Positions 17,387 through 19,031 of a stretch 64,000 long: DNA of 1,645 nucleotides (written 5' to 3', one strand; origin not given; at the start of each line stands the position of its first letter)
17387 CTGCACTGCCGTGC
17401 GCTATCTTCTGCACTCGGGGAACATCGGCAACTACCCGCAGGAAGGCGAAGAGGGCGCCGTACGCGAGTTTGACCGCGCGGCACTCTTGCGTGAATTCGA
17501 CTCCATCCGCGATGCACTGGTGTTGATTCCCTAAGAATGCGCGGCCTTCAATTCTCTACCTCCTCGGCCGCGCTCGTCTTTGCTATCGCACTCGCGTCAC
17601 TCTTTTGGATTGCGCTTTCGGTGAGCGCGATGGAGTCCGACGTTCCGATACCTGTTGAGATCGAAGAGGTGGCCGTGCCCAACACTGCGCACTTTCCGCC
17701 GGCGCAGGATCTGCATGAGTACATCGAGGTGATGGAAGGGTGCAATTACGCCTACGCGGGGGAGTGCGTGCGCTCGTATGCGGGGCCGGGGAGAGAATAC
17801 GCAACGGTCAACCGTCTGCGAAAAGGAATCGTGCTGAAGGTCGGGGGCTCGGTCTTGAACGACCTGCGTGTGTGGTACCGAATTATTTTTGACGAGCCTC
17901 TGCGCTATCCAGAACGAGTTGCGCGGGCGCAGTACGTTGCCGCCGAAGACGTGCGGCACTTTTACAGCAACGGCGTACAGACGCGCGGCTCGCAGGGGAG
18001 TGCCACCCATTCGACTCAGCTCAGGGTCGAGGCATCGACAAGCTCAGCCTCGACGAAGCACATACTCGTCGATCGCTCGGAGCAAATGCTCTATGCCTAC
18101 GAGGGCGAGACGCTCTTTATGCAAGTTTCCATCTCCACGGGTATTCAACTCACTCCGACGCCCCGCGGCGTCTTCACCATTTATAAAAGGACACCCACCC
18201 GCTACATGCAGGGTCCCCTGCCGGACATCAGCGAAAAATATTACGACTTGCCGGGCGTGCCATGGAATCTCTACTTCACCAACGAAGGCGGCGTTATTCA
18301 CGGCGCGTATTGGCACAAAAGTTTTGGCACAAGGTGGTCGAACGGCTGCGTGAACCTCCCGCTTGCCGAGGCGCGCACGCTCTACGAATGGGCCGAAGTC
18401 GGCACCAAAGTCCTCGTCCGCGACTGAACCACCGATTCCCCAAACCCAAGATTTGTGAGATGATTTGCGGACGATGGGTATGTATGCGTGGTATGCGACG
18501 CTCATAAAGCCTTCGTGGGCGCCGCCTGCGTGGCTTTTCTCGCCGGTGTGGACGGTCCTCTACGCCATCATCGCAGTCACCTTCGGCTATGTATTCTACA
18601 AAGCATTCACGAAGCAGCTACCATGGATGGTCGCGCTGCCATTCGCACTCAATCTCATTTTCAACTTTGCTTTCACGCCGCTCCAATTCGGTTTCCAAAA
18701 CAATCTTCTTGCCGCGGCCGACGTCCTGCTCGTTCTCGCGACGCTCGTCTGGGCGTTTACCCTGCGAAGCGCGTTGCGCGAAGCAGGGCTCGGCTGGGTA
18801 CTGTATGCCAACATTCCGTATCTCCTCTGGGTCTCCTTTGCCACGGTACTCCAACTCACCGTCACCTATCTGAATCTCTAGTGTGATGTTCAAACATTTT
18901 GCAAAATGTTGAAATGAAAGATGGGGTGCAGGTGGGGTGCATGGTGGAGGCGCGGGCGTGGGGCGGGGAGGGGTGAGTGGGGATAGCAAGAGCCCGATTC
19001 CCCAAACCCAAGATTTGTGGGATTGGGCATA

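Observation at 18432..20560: Low-GC Type II RM island (beta-class DPPY methyltransferase plus MutH/Sau3AI-family endonuclease) beside tspO, which is bracketed by 26-30 bp direct repeats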

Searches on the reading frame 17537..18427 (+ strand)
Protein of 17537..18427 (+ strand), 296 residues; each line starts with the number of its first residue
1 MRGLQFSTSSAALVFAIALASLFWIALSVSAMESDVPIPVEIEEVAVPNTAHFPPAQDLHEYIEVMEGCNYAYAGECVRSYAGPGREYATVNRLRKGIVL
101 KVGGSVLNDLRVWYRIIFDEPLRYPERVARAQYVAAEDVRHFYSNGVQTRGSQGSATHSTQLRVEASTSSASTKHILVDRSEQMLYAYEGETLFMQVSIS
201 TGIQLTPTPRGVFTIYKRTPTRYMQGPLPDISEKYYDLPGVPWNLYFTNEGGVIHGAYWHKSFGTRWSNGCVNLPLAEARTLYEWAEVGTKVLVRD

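Call 6: search_protein_families(library=pfam, proteins=[window:17537-18427:+], max_evalue=0.01)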
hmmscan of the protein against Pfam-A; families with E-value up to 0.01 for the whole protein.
window:17537-18427:+ (296 aa): 1 family
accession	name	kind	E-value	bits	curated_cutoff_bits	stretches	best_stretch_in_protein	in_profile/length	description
PF03734.19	YkuD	-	5.9e-22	79.3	23.4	1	174-294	2-146/146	L,D-transpeptidase catalytic domain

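Call 24: find_encoding_contigs(protein=window:17537-18427:+, flank=6000, max_places=8)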
Protein window:17537-18427:+ (296 aa): 4 contigs read that carry it; 4 places shown.
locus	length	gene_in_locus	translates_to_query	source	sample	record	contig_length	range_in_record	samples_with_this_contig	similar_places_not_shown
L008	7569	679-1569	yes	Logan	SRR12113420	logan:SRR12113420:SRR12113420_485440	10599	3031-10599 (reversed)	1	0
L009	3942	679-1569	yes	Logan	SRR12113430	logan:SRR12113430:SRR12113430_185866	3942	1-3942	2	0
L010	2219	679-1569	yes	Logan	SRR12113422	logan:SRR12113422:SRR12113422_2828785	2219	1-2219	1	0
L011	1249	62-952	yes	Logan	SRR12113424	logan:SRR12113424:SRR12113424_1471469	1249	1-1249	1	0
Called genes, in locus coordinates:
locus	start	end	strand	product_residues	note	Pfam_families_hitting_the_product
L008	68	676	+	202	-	-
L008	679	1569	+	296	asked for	PF03734:YkuD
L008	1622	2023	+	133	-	PF03073:TspO_MBR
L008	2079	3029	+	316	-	PF01555:N6_N4_Mtase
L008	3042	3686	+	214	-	PF02976:MutH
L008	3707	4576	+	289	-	PF01551:Peptidase_M23 (weak)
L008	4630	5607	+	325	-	PF01018:GTP1_OBG, PF01926:MMR_HSR1, PF02421:FeoB_N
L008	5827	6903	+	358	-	PF01471:PG_binding_1, PF16656:Pur_ac_phosph_N (weak)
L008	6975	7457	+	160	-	PF01988:VIT1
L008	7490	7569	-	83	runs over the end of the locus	-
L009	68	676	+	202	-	-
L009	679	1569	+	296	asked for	PF03734:YkuD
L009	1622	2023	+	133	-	PF03073:TspO_MBR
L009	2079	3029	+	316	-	PF01555:N6_N4_Mtase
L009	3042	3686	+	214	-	PF02976:MutH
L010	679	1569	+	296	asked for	PF03734:YkuD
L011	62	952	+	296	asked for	PF03734:YkuD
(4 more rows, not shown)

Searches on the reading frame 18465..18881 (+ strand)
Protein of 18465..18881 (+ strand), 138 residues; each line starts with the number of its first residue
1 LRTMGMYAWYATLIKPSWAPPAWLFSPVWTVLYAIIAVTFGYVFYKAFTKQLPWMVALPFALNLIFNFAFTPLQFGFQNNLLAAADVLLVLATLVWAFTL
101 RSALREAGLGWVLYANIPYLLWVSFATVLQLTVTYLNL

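Call 6: search_protein_families(library=pfam, proteins=[window:18465-18881:+], max_evalue=0.01)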
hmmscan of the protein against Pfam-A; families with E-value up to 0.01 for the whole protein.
window:18465-18881:+ (138 aa): 1 family
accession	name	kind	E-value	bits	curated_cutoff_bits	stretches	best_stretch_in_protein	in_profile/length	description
PF03073.20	TspO_MBR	-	1.9e-24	86.5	24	1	5-135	19-144/145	TspO/MBR family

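Call 7: search_protein_families(library=ncbifam, proteins=[window:18465-18881:+], max_evalue=0.01)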
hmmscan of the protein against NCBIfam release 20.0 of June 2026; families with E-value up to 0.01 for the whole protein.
window:18465-18881:+ (138 aa): 1 family
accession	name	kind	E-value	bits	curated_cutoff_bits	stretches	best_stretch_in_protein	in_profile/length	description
NF047825.1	T-richsensTspOAlph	equivalog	2.7e-15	56.9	180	1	8-137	27-148/152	tryptophan-rich sensory protein TspO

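Call 73: find_homologous_proteins(query=window:18474-18881:+, max_evalue=1e-10)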
Query window:18474-18881:+ (135 aa): 7880 proteins with E <= 1e-10 among 8000 candidates; the best 120 are listed.
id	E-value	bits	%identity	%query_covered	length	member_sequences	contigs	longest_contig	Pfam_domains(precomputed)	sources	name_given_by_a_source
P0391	1.7e-79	283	100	100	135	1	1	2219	PF03073.21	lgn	-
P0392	9.4e-78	277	100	99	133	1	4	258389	PF03073.21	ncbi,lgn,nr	ncbi:tryptophan-rich sensory protein [Candidatus Kaiserbacteria bacterium]|nr:tryptophan-rich sensor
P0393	7.9e-68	245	82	100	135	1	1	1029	PF03073.21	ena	-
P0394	1.2e-67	245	84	99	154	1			PF03073.21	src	-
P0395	2.4e-67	244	79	100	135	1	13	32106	PF03073.21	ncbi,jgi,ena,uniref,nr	ncbi:TspO protein [Candidatus Kaiserbacteria bacterium RIFCSPHIGHO2_02_FULL_55_20]|uniref:TspO prote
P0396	4.1e-67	243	84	99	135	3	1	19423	PF03073.21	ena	-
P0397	4.8e-67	243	81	100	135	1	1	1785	PF03073.21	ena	-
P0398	1.3e-66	241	79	100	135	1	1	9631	PF03073.21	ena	-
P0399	2.3e-66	240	79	99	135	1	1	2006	PF03073.21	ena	-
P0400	5.7e-64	233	82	96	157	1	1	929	PF03073.21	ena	-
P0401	7.3e-63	229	78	99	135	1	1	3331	PF03073.21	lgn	-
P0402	7.6e-61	223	74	99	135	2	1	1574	PF03073.21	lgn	-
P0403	1.5e-59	218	78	99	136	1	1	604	PF03073.21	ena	-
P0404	6.7e-59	216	78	99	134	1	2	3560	PF03073.21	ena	-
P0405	9.4e-59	216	76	100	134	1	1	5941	PF03073.21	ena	-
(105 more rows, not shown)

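Call 74: find_encoding_contigs(protein=P0396, flank=5000, max_places=3)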
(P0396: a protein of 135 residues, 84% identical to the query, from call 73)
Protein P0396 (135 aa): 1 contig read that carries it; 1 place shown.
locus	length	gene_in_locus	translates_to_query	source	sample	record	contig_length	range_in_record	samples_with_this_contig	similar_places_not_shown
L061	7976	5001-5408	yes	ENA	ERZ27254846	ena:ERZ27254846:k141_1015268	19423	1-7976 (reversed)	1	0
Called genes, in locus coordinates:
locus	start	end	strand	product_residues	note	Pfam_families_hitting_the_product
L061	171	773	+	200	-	PF10544:T5orf172 (weak), PF13455:MUG113 (weak)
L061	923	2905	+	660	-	PF02086:MethyltransfD12, PF03602:Cons_hypoth95 (faint), PF02086:MethyltransfD12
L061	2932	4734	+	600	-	PF09491:RE_AlwI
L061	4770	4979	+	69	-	PF19701:DUF6199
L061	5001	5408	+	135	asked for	PF03073:TspO_MBR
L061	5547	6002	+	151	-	-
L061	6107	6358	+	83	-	PF12840:HTH_20, PF01022:HTH_5, PF01047:MarR (weak), PF12802:MarR_2 (weak), PF13412:HTH_24 (weak), PF25212:HVO_A0114 (weak)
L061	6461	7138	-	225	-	PF01479:S4, PF00849:PseudoU_synth_2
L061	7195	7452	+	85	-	PF01541:GIY-YIG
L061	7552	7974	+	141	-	?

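Call 75: find_encoding_contigs(protein=P0395, flank=5000, max_places=3)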
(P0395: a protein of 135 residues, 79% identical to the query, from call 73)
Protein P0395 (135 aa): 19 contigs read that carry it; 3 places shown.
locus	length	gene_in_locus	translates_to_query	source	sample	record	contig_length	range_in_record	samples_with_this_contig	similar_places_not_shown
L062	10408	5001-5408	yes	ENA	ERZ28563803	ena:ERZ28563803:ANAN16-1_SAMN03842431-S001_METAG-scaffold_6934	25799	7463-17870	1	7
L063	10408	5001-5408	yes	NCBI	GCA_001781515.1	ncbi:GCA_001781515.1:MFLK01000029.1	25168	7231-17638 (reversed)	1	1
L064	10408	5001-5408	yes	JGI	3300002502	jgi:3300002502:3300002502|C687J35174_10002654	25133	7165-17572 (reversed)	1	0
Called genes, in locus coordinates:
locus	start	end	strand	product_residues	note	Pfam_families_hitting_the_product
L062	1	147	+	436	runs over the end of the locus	PF01551:Peptidase_M23, PF01471:PG_binding_1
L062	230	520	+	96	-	-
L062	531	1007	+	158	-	PF00160:Pro_isomerase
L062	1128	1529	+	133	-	PF01741:MscL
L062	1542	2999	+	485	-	PF02463:SMC_N (faint), PF03193:RsgA_GTPase (faint), PF00005:ABC_tran, PF13555:AAA_29 (faint), PF13304:AAA_21 (faint), PF00005:ABC_tran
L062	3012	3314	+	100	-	PF08922:DUF1905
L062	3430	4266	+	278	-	PF06044:DpnI, PF17726:DpnI_C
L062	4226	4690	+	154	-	-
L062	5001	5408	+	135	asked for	PF03073:TspO_MBR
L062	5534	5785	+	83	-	PF12840:HTH_20, PF01022:HTH_5 (weak), PF01047:MarR (weak), PF12802:MarR_2 (weak), PF13412:HTH_24 (weak)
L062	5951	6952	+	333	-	PF00389:2-Hacid_dh, PF02826:2-Hacid_dh_C, PF03446:NAD_binding_2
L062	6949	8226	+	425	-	PF13660:DUF4147, PF05161:MOFRL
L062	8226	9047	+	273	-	PF00224:PK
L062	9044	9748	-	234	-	PF01479:S4, PF00849:PseudoU_synth_2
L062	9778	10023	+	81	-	PF01541:GIY-YIG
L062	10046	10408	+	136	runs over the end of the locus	PF09997:DUF2238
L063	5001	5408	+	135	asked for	PF03073:TspO_MBR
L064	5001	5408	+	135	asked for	PF03073:TspO_MBR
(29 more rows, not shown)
